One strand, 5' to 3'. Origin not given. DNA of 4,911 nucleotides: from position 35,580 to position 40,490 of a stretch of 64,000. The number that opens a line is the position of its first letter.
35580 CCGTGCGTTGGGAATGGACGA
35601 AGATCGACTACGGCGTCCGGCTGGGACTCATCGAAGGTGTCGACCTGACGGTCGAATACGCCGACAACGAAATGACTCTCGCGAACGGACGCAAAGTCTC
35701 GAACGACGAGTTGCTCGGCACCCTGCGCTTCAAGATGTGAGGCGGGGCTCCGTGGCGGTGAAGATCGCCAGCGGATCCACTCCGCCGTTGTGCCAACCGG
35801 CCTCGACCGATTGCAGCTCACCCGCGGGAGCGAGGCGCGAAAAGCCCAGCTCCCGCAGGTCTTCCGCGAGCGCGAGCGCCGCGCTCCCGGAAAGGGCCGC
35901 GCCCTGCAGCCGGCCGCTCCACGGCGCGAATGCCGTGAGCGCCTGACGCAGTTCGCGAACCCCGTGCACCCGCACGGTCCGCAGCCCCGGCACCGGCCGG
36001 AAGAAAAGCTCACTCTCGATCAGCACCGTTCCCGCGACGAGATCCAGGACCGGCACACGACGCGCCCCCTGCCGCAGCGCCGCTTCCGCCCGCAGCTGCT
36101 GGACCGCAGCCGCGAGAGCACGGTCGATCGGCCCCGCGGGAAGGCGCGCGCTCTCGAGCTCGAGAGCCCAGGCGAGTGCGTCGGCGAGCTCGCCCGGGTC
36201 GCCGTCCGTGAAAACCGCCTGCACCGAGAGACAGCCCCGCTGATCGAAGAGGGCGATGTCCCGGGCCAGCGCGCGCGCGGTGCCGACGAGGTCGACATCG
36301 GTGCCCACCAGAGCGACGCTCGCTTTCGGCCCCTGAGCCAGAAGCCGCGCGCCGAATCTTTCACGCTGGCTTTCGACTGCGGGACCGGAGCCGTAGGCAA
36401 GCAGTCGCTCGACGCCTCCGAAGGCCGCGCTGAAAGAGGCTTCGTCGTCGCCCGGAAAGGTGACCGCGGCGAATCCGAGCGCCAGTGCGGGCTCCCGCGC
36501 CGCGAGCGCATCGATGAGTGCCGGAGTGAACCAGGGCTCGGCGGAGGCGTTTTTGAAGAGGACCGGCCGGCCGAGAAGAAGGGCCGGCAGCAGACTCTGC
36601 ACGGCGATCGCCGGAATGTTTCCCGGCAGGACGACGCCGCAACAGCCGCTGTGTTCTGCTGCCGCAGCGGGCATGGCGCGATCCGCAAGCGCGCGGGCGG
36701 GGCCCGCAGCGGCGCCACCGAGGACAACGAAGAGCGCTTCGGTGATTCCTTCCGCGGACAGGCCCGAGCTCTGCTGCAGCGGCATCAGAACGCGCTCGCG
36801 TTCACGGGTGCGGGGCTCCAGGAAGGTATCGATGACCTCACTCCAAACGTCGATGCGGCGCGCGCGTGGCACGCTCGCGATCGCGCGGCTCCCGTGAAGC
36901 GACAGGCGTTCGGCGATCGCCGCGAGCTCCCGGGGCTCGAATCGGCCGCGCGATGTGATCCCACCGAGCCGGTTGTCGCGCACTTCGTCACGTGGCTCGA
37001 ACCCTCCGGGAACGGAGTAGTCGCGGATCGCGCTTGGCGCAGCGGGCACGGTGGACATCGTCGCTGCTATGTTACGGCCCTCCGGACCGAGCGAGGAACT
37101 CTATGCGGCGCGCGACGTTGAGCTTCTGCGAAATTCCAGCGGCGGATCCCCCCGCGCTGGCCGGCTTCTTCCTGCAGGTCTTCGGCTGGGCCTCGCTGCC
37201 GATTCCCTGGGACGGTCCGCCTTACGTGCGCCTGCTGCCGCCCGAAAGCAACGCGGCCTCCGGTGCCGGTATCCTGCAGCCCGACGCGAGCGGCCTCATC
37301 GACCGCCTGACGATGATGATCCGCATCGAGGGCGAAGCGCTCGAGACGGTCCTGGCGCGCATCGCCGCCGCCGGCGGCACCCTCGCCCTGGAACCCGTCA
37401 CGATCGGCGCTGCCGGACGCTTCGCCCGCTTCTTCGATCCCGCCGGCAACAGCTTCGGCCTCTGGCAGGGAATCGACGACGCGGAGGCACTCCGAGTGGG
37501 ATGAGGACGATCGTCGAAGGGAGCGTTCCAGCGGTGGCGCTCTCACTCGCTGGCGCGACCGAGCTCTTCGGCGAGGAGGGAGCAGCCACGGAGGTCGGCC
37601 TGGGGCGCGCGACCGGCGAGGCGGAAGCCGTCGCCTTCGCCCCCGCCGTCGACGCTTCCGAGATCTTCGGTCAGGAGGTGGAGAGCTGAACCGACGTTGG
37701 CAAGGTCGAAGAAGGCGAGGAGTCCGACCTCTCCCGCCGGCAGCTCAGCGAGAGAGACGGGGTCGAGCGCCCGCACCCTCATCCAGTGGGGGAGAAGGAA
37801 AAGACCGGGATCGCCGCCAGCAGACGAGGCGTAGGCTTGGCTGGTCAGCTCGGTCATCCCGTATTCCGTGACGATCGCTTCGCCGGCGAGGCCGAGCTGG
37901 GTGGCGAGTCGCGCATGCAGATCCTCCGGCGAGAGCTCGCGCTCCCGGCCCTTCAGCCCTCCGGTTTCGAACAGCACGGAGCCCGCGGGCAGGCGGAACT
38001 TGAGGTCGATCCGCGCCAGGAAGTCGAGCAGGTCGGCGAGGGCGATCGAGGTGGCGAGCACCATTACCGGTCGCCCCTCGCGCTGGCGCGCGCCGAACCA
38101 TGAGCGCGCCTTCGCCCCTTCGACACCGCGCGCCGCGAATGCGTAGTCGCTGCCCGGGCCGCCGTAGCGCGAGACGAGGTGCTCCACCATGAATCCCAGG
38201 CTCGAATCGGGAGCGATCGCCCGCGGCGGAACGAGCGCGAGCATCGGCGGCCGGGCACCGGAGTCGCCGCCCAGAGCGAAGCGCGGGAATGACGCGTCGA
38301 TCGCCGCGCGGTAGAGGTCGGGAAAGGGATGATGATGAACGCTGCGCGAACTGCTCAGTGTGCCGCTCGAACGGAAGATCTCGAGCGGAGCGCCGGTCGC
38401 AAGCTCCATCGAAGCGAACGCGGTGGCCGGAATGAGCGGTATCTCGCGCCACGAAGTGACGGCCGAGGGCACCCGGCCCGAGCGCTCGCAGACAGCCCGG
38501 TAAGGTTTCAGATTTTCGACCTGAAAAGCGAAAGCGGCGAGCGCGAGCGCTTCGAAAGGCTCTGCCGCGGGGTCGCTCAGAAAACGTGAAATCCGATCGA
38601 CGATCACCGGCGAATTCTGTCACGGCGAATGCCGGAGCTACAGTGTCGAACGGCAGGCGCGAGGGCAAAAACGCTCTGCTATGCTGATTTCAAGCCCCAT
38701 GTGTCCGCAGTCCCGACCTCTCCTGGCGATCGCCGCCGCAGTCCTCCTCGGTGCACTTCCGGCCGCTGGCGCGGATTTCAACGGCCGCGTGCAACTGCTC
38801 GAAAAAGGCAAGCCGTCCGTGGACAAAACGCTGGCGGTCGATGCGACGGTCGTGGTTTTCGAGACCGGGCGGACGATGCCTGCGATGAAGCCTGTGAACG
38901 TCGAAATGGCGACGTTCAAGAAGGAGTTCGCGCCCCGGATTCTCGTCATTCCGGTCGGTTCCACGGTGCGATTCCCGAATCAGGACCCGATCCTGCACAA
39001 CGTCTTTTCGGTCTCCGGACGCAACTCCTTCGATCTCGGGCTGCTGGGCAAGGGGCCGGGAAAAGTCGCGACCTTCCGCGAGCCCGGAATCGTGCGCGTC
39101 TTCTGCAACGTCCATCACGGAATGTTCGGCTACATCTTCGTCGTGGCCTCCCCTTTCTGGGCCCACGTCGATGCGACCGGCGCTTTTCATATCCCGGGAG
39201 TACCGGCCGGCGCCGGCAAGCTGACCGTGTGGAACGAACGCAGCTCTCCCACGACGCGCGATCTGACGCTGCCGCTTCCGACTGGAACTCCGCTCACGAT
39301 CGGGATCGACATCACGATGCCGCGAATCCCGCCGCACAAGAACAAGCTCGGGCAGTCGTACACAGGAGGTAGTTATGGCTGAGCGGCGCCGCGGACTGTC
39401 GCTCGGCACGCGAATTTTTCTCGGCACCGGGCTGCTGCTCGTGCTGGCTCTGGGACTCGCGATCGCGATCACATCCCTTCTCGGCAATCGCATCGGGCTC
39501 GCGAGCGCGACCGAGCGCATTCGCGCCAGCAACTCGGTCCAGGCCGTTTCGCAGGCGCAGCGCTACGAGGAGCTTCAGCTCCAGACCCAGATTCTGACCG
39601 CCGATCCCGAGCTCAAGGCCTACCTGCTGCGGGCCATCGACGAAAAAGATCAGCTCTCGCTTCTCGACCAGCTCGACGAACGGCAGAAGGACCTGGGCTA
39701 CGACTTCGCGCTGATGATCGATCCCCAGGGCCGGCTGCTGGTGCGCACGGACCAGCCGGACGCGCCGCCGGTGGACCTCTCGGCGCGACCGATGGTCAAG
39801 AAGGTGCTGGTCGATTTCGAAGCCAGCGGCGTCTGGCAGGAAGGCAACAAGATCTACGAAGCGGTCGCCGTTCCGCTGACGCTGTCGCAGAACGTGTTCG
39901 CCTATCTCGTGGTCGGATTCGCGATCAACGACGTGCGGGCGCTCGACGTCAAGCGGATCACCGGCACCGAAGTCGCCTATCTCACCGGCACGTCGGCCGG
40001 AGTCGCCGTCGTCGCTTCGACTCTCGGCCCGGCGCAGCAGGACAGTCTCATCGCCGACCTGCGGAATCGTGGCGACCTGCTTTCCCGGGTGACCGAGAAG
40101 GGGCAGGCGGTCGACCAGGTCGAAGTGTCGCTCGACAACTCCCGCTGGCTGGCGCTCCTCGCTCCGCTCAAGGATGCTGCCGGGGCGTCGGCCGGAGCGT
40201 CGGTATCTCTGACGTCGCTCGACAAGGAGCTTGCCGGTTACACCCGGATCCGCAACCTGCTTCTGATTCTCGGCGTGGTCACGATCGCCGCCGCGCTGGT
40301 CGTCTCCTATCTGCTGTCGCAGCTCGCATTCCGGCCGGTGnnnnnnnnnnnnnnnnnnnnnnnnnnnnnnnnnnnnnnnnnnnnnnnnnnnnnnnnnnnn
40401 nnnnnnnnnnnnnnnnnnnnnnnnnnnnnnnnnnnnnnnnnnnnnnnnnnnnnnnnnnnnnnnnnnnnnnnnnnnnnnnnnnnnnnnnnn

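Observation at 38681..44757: Translationally coupled module: blue-copper-type periplasmic protein, Cache/HAMP/cyclase-like Ser/Thr kinase, ECF sigma, anti-sigma-like and CpxP-like proteins, followed by CorA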

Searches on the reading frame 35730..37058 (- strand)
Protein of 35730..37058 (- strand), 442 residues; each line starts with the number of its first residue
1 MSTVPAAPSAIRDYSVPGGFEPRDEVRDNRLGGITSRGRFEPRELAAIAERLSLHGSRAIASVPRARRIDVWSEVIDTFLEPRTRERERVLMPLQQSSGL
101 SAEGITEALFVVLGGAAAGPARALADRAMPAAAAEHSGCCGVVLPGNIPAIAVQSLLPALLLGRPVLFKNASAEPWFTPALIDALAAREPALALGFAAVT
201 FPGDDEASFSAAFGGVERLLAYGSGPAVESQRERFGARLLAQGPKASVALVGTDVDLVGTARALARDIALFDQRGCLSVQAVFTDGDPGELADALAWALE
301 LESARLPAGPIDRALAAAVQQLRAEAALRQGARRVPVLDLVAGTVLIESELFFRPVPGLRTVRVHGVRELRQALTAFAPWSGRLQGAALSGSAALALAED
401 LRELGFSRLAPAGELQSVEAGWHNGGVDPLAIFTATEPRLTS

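Call 50: search_protein_families(library=pfam, proteins=[window:35730-37058:-], max_evalue=0.01)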
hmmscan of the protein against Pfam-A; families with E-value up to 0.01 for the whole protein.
window:35730-37058:- (442 aa): 1 family
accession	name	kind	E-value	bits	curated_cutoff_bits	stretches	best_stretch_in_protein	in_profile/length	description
PF05893.19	LuxC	-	5.9e-36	124.6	21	1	141-433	93-398/401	Acyl-CoA reductase (LuxC)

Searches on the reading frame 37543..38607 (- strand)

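Call 50: search_protein_families(library=pfam, proteins=[window:37543-38607:-], max_evalue=0.01)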
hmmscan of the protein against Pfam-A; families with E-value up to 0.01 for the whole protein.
window:37543-38607:- (354 aa): 1 family
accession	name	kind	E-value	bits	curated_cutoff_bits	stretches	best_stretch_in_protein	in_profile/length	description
PF04443.18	LuxE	-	1.5e-11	44.2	24.9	1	201-345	234-385/391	Acyl-protein synthetase, LuxE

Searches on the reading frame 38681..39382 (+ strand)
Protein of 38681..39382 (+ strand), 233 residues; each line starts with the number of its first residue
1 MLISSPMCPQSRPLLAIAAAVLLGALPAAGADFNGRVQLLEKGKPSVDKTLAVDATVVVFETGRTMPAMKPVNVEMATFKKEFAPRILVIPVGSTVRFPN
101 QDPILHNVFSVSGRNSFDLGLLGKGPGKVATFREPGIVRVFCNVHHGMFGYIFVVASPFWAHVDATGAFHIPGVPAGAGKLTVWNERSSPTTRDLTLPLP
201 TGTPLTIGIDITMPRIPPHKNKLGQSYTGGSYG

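Call 3: search_protein_families(library=pfam, proteins=[window:38681-39382:+], max_evalue=0.1)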
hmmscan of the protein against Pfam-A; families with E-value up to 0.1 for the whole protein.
window:38681-39382:+ (233 aa): 3 families
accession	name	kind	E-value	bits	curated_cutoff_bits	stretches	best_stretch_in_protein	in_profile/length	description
PF14686.12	fn3_3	-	0.00018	21.6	24.4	1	159-185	27-53/75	Polysaccharide lyase family 4, domain II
PF13620.12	CarboxypepD_reg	-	0.0036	18.1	32.3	1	161-207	32-79/82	Carboxypeptidase regulatory-like domain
PF00127.26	Copper-bind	-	0.0047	17.7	21.2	1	81-154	12-98/99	Copper binding proteins, plastocyanin/azurin family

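Call 4: search_protein_families(library=ncbifam, proteins=[window:38681-39382:+], max_evalue=0.1)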
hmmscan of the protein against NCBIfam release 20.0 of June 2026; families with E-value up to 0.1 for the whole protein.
window:38681-39382:+ (233 aa): 1 family
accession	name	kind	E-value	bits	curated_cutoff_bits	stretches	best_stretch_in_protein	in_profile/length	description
TIGR02657.1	amicyanin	equivalog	0.011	16.1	110.2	1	83-154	8-82/83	amicyanin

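Call 46: find_homologous_proteins(query=window:38681-39382:+, max_evalue=0.001)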
Query window:38681-39382:+ (233 aa): 4039 proteins with E <= 0.001 among 5977 candidates; the best 120 are listed.
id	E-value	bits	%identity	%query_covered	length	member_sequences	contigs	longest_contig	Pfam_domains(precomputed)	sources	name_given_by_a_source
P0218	5.7e-149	512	100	97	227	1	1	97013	-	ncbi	ncbi:MAG: hypothetical protein ABI639_02570 [Thermoanaerobaculia bacterium]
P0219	1.7e-111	389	80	93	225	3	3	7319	-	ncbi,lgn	-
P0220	1.7e-110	386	78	97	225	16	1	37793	-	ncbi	-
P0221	2.2e-109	382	78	97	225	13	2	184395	-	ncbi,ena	-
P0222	9.0e-109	380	76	94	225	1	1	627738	-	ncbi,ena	-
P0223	2.8e-108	379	73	97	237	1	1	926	-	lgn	-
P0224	2.1e-107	376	77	93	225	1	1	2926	-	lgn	-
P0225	4.8e-107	375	77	97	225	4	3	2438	PF14686.13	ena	-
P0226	9.7e-107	374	75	97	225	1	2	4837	PF14686.13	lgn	-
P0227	1.6e-106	373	75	97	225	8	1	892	-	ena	-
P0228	1.9e-106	373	76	97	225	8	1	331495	-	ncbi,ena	-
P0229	5.9e-106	371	74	97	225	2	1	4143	PF14686.13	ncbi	-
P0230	1.7e-105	370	76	97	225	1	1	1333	-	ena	-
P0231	8.1e-105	367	75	97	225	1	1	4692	-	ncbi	ncbi:MAG: hypothetical protein ABIV06_13450 [Thermoanaerobaculia bacterium]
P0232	1.3e-104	367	76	97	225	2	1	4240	-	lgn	-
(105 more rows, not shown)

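Call 55: predict_structure(alignment_id=A3)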
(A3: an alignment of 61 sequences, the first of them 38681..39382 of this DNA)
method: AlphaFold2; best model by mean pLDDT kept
length: 233 residues; sequences in the alignment: 61
mean_pLDDT: 87.2   pTM: 0.80
mean pLDDT of the five models: 87.2, 86.9, 86.5, 86.1, 84.8
residues with pLDDT >= 90: 161; 70-90: 36; 50-70: 18; < 50: 18
segments of 3 or more residues with pLDDT < 50: 9-20, 231-233
pLDDT, mean of each block of 10 residues (from residue 1): 51 46 61 96 95 97 95 97 96 98 90 91 94 97 88 98 98 96 97 95 92 83 70 41
secondary structure, 60 per line:
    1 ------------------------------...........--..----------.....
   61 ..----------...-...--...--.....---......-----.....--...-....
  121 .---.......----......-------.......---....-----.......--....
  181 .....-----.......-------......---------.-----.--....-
elements in order: E31-41 E56-62 E73-75 E77-79 E82-84 E87-91 E95-100 E106-110 E117-121 E125-131 E136-141 E149-155 E159-162 E168-174 E177-185 E191-197 E205-210 H229-232

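Call 58: fold_search(model_id=the predicted structure, library=pdb)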
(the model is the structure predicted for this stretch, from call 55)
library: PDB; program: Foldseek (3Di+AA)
matches with E <= 10: 1278; with E <= 0.001: 147
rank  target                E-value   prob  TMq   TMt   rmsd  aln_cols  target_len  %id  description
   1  5x31_A                1.8e-06  1.00  0.33  0.58   3.1       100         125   27  Pseudoazurin from Alcaligenes faecalis (space group P65) (released 2017-04-12)
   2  4hcf_A                2.0e-06  1.00  0.32  0.78   2.3        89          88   20  Crystal Structure of Uncharacterized Cupredoxin-like Domain Protein Cupredoxin_1 with Copper Bound from Bacillus anthr (released 2012-10-17)
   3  8k9p                  2.3e-06  1.00  0.32  0.58   3.2       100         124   27  Neutron X-ray joint structure of pseudoazurin from Alcaligenes faecalis (released 2024-02-14)
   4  5fc9_A                3.2e-06  1.00  0.31  0.72   4.0        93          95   26  Novel Purple Cupredoxin from Nitrosopumilus maritimus (released 2016-05-11)
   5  4hcf_B                3.4e-06  1.00  0.32  0.72   5.7        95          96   20  Crystal Structure of Uncharacterized Cupredoxin-like Domain Protein Cupredoxin_1 with Copper Bound from Bacillus anthr (released 2012-10-17)
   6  5yw3_A                3.6e-06  1.00  0.32  0.57   2.8        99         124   27  X-ray Crystal Structure of Pseudoazurin Thr36Lys Variant (released 2018-11-28)
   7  2ux6                  5.6e-06  1.00  0.31  0.57   3.4        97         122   27  Pseudoazurin with engineered amicyanin ligand loop, oxidized form, pH 7.5 (released 2007-08-21)
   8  1pcs                  6.6e-06  1.00  0.33  0.74   2.3        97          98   24  THE 2.15 A CRYSTAL STRUCTURE OF A TRIPLE MUTANT PLASTOCYANIN FROM THE CYANOBACTERIUM SYNECHOCYSTIS SP. PCC 6803 (released 1997-12-17)
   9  8hm9_A                6.6e-06  1.00  0.32  0.57   2.8        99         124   27  X-ray Crystal Structure of Pseudoazurin Met16His Variant at pH 4.0 (released 2024-01-31)
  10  1bxu                  6.6e-06  1.00  0.30  0.73   3.1        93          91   30  OXIDIZED PLASTOCYANIN FROM SYNECHOCOCCUS SP. (released 1999-06-15)
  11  4bwu_A                7.4e-06  1.00  0.31  0.57   3.2        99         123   25  Three-dimensional structure of the K109A mutant of Paracoccus pantotrophus pseudoazurin at pH 5.5 (released 2014-07-16)
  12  3tu6                  7.8e-06  1.00  0.31  0.55   3.7       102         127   22  The Structure of a Pseudoazurin From Sinorhizobium meliltoi (released 2012-05-30)
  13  4hci_A                8.3e-06  1.00  0.31  0.76   2.4        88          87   20  Uncharacterized Cupredoxin-like Domain Protein Cupredoxin_1 from Bacillus anthracis (released 2012-10-17)
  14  2plt                  8.7e-06  1.00  0.32  0.73   2.5        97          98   28  STRUCTURE DETERMINATION OF PLASTOCYANIN FROM A CRYSTAL SPECIMEN WITH HEMIHEDRAL TWINNING FRACTION OF ONE-HALF (released 1993-10-31)
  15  5ysg_C                8.7e-06  1.00  0.32  0.60   3.1        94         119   29  X-ray Crystal Structure of Pseudoazurin Met16Gly Variant, Reduced Form. (released 2018-11-14)
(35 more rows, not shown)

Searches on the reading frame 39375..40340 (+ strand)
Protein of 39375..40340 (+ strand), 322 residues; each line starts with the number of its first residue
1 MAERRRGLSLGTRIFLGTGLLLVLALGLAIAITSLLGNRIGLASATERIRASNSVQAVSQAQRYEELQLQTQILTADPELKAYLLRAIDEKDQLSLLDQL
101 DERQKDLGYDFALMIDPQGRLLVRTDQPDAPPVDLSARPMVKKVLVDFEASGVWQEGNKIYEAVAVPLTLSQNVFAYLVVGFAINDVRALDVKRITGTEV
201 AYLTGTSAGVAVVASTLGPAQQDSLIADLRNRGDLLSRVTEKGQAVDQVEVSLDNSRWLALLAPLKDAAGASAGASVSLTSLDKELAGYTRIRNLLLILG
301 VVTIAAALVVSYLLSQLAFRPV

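Call 44: search_protein_families(library=pfam, proteins=[window:39375-40340:+], max_evalue=10)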
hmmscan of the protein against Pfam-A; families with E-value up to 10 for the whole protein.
window:39375-40340:+ (322 aa): 0 families

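Call 90: predict_structure(alignment_id=A4)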
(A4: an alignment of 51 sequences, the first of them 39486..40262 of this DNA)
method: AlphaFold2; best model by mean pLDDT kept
length: 259 residues; sequences in the alignment: 51
mean_pLDDT: 93.5   pTM: 0.88
mean pLDDT of the five models: 93.5, 92.3, 92.2, 91.8, 90.9
residues with pLDDT >= 90: 214; 70-90: 45; 50-70: 0; < 50: 0
segments of 3 or more residues with pLDDT < 50: none
pLDDT, mean of each block of 10 residues (from residue 1): 87 91 93 91 95 96 92 96 96 93 97 95 96 93 97 93 93 94 96 92 92 93 97 96 91 86
secondary structure, 60 per line:
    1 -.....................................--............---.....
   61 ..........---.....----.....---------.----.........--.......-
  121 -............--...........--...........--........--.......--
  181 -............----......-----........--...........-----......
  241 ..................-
elements in order: H2-38 H41-52 H56-70 E74-78 E83-87 H102-110 E113-119 E122-133 E136-146 H149-159 E162-169 E172-178 H182-193 H198-203 E209-216 E219-229 E235-244 H245-258

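Call 93: fold_search(model_id=the predicted structure, library=pdb)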
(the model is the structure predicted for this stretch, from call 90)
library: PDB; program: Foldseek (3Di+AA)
matches with E <= 10: 1812; with E <= 0.001: 165
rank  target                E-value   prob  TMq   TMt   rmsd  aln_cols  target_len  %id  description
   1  3lid_A                7.4e-10  1.00  0.46  0.43   8.8       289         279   14  Crystal Structure of the extracellular domain of the putative histidine kinase vpHK1S-Z8 (released 2010-05-05)
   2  2p7j_A                7.9e-10  1.00  0.49  0.48   7.2       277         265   14  Crystal structure of the domain of putative sensory box/GGDEF family protein from Vibrio parahaemolyticus (released 2007-05-01)
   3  3lid_B                9.0e-10  1.00  0.47  0.45   7.8       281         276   14  Crystal Structure of the extracellular domain of the putative histidine kinase vpHK1S-Z8 (released 2010-05-05)
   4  3lie_B                1.9e-09  1.00  0.46  0.46   7.9       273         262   14  Crystal Structure of the extracellular domain of the putative histidine kinase vpHK1S-Z8 (released 2010-05-05)
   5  3lie_A                3.6e-09  1.00  0.48  0.47   7.3       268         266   14  Crystal Structure of the extracellular domain of the putative histidine kinase vpHK1S-Z8 (released 2010-05-05)
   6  2p7j_B                9.3e-09  1.00  0.55  0.52   6.7       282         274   14  Crystal structure of the domain of putative sensory box/GGDEF family protein from Vibrio parahaemolyticus (released 2007-05-01)
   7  4jgo_A                2.2e-08  1.00  0.39  0.48  11.1       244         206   11  The crystal structure of sporulation kinase d sensor domain from Bacillus subtilis subsp. (released 2013-05-15)
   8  4xmq_B                2.7e-08  1.00  0.53  0.54   6.3       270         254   11  Crystal structure of the sensory domain of the Campylobacter jejuni chemoreceptor Tlp3 (CcmL) (released 2015-11-04)
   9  9kpj                  3.1e-08  1.00  0.41  0.40  10.5       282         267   11  Crystal structure of Helicobacter pylori chemoreceptor TlpA ligand-binding domain in complex with indole (released 2025-10-22)
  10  4jgo_B                3.3e-08  1.00  0.38  0.46  10.8       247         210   12  The crystal structure of sporulation kinase d sensor domain from Bacillus subtilis subsp. (released 2013-05-15)
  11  4jgq_A                4.5e-08  1.00  0.39  0.48  11.3       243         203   10  The crystal structure of sporulation kinase D mutant sensor domain, r131a, from Bacillus subtilis subsp in co-crystall (released 2013-05-15)
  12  3e4o_A                4.8e-08  1.00  0.47  0.48   9.3       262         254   13  Crystal structure of succinate bound state DctB (released 2008-10-21)
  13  5t65_B                4.8e-08  1.00  0.48  0.52   7.0       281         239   14  LIGAND BINDING DOMAIN OF PSEUDOMONAS AERUGINOSA PAO1 AMINO ACID CHEMORECEPTOR PCTA IN COMPLEX WITH L-ILE (released 2017-09-13)
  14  6w3r_B                5.1e-08  1.00  0.50  0.51   6.4       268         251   10  Crystal structure of ligand-binding domain of Campylobacter jejuni chemoreceptor Tlp3 in complex with 3-methylisoleuci (released 2020-05-20)
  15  5t7m_A                5.4e-08  1.00  0.37  0.39  10.8       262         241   14  LIGAND BINDING DOMAIN OF PSEUDOMONAS AERUGINOSA PAO1 AMINO ACID CHEMORECEPTOR PCTA IN COMPLEX WITH L-TRP (released 2017-09-20)
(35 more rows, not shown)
